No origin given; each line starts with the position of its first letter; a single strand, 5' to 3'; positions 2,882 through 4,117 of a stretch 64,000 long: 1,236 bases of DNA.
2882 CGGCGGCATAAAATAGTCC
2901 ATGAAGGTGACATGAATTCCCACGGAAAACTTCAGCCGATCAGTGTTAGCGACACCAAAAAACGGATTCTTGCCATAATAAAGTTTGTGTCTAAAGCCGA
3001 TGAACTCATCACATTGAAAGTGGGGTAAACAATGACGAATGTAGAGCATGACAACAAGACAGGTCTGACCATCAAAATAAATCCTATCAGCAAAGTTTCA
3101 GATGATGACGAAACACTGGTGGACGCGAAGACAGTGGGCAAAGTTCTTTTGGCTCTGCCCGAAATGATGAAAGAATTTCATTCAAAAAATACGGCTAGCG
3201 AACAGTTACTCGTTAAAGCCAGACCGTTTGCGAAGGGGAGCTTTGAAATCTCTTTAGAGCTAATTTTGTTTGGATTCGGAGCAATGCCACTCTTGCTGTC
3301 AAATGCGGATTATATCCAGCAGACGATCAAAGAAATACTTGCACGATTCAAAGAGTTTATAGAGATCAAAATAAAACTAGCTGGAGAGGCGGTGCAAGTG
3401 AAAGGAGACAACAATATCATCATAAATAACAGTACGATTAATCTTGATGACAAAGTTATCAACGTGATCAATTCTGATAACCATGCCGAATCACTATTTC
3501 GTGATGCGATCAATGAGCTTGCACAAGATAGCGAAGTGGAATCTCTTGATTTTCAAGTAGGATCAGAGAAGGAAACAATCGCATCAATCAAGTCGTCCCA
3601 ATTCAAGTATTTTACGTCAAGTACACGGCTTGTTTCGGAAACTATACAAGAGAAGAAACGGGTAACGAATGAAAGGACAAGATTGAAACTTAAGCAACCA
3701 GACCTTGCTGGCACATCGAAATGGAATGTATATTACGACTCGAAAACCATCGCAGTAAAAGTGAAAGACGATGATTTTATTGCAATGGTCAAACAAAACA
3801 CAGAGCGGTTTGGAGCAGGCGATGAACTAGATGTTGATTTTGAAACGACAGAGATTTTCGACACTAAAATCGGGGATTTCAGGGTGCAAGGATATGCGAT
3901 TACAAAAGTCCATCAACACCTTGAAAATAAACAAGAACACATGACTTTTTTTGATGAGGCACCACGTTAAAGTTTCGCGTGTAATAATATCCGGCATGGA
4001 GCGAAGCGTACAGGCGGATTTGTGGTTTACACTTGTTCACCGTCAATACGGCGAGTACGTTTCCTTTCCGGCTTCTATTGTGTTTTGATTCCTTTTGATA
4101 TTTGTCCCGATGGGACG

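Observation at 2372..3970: AT-rich HEPN + unknown 312-aa gene pair translationally coupled to a type IIG methyltransferase: candidate undescribed RM-linked defence module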

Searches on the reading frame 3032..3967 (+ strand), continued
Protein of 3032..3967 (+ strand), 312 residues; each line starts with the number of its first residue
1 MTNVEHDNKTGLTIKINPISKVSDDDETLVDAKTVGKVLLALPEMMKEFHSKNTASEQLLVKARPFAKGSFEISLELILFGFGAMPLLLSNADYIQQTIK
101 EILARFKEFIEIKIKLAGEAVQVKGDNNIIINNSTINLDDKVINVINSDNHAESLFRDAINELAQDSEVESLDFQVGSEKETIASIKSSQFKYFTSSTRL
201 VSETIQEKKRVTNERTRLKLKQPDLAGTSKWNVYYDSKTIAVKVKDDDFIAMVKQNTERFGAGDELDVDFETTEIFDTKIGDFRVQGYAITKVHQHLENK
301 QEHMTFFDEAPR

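Call 100: get_annotated_region(hit=H3, flank=4000)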
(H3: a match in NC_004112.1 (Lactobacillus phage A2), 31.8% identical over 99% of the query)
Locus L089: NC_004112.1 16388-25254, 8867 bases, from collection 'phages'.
description: Lactobacillus phage A2, complete genome.
organism: Lactobacillus phage A2 (NCBI taxid 51369)
taxonomy: Viruses; Duplodnaviria; Heunggongvirae; Uroviricota; Caudoviricetes; Ashduovirus; Ashduovirus A2
host: Lactobacillus casei; source: -; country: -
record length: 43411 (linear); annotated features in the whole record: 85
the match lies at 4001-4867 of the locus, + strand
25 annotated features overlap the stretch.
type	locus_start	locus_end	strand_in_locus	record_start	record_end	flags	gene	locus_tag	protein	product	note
CDS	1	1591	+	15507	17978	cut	-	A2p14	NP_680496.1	tail fiber protein and host specificity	ORF14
CDS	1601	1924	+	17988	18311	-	-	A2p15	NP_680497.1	hypothetical protein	ORF15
CDS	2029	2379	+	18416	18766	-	-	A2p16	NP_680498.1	hypothetical protein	ORF16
CDS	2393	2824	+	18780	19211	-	-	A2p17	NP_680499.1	holin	ORF17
CDS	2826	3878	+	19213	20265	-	-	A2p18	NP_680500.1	endolysin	ORF18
CDS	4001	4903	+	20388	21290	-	-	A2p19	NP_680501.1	hypothetical protein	ORF19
regulatory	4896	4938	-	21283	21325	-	int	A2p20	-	terminator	-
CDS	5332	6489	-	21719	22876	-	int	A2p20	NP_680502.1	integrase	mediates prophage integration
regulatory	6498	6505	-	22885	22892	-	int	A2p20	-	ribosome_binding_site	-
CDS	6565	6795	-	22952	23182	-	xis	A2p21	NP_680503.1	putative excisionase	-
CDS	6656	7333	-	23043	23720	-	-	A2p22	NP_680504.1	outer membrane protein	ORF22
regulatory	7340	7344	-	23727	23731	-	-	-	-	ribosome_binding_site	ORF22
regulatory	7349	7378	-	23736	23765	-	cI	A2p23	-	terminator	-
CDS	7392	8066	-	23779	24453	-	cI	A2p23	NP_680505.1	transcriptional repressor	repressor of the lytic cycle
regulatory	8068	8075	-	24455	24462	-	cI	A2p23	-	ribosome_binding_site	-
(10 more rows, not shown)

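Call 101: get_annotated_region(hit=H5, flank=4000)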
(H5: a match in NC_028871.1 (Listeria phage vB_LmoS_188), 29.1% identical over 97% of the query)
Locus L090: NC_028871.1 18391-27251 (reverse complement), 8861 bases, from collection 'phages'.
description: Listeria phage vB_LmoS_188, complete genome.
organism: Listeria phage vB_LmoS_188 (NCBI taxid 1591072)
taxonomy: Viruses; Duplodnaviria; Heunggongvirae; Uroviricota; Caudoviricetes
host: Listeria monocytogenes; source: -; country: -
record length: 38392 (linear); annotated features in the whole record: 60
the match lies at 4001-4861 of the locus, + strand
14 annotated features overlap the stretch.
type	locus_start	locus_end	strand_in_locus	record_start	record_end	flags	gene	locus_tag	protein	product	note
CDS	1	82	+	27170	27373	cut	-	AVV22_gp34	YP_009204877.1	hypothetical protein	Hypothetical protein M642_09745; ORF34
CDS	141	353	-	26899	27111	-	-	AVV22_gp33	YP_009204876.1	helix-turn-helix domain-containing protein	ORF33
CDS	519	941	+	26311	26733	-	-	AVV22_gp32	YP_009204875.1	transcriptional regulator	ORF32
CDS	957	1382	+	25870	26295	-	-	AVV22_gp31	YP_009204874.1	metallo-protease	ORF31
CDS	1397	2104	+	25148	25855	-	-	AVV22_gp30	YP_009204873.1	hypothetical protein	ORF30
CDS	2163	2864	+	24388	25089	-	-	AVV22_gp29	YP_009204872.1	hypothetical protein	ORF29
CDS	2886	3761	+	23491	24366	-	-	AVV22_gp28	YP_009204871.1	putative superinfection immunity protein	Phage-associated Helicase; ORF28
CDS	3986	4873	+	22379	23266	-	-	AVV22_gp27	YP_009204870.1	hypothetical protein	Hypothetical protein M641_00185; ORF27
CDS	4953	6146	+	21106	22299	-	-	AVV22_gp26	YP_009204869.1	integrase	ORF26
CDS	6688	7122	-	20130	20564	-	-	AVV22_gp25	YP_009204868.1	hypothetical protein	Gp26; ORF25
CDS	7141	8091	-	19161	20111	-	-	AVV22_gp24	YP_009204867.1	endolysin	ORF24; Phage lysin, N-acetylmuramoyl-L-alanine Amidase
CDS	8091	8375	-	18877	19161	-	-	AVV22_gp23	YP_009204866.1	holin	Holin, phage phi LC3 family; ORF23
CDS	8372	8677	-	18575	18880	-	-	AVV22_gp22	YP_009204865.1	hypothetical protein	Gp18; ORF22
CDS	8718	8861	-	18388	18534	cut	-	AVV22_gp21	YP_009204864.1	XkdX family protein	Holin-associated Gp17 protein; ORF21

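Call 104: search_protein_families(library=phrogs, proteins=[L089:4001-4900:+, L090:3986-4870:+, L027:8001-8873:+], max_evalue=0.01)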
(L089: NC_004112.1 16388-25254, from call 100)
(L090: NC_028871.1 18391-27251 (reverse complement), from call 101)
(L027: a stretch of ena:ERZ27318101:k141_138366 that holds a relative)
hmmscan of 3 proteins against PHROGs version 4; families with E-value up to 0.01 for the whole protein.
L089:4001-4900:+ (300 aa): 1 family
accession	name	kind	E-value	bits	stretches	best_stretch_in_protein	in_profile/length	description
phrog_3243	-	unknown function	2.9e-87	293.6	1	2-289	8-293/293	-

L090:3986-4870:+ (295 aa): 1 family
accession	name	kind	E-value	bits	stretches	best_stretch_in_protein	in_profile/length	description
phrog_3243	-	unknown function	7.5e-93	311.9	1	1-292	7-293/293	-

L027:8001-8873:+ (291 aa): 1 family
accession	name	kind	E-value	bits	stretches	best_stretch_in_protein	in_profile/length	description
phrog_3243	-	unknown function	2.5e-25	90.3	1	1-280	7-284/293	-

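Call 107: find_encoding_contigs(protein=P0063, flank=6000, max_places=1)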
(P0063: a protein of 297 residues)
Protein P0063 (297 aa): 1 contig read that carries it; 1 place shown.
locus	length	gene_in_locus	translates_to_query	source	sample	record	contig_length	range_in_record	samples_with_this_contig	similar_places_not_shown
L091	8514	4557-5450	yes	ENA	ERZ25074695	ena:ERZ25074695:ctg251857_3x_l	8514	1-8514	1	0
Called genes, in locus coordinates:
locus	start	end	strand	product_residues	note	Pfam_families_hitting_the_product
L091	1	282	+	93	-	?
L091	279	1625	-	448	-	PF02878:PGM_PMM_I, PF02879:PGM_PMM_II, PF02880:PGM_PMM_III, PF00408:PGM_PMM_IV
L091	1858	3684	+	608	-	PF02878:PGM_PMM_I, PF02879:PGM_PMM_II, PF02880:PGM_PMM_III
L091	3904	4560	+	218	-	PF18735:HEPN_RiboL-PSP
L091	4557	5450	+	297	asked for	-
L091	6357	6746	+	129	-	-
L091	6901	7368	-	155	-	PF02082:Rrf2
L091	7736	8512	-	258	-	?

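Call 108: find_encoding_contigs(protein=P0090, flank=6000, max_places=1)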
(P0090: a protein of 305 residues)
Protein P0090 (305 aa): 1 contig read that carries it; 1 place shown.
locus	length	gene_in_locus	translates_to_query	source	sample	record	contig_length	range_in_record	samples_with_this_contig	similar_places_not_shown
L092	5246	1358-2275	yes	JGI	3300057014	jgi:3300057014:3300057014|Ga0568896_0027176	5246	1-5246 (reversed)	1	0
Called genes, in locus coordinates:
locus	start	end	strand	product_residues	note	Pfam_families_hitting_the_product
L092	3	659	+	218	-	?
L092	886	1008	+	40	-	-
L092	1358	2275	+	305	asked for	-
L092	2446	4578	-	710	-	-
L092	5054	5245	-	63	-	?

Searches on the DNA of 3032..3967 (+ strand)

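Call 98: search_dna_similar(query=L045:7989-8912:+, collection=ecoli_genomes, mode=near, max_rows=8)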
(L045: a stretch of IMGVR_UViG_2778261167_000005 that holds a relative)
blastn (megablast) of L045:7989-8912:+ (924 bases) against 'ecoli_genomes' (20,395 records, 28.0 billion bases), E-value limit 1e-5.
No match.
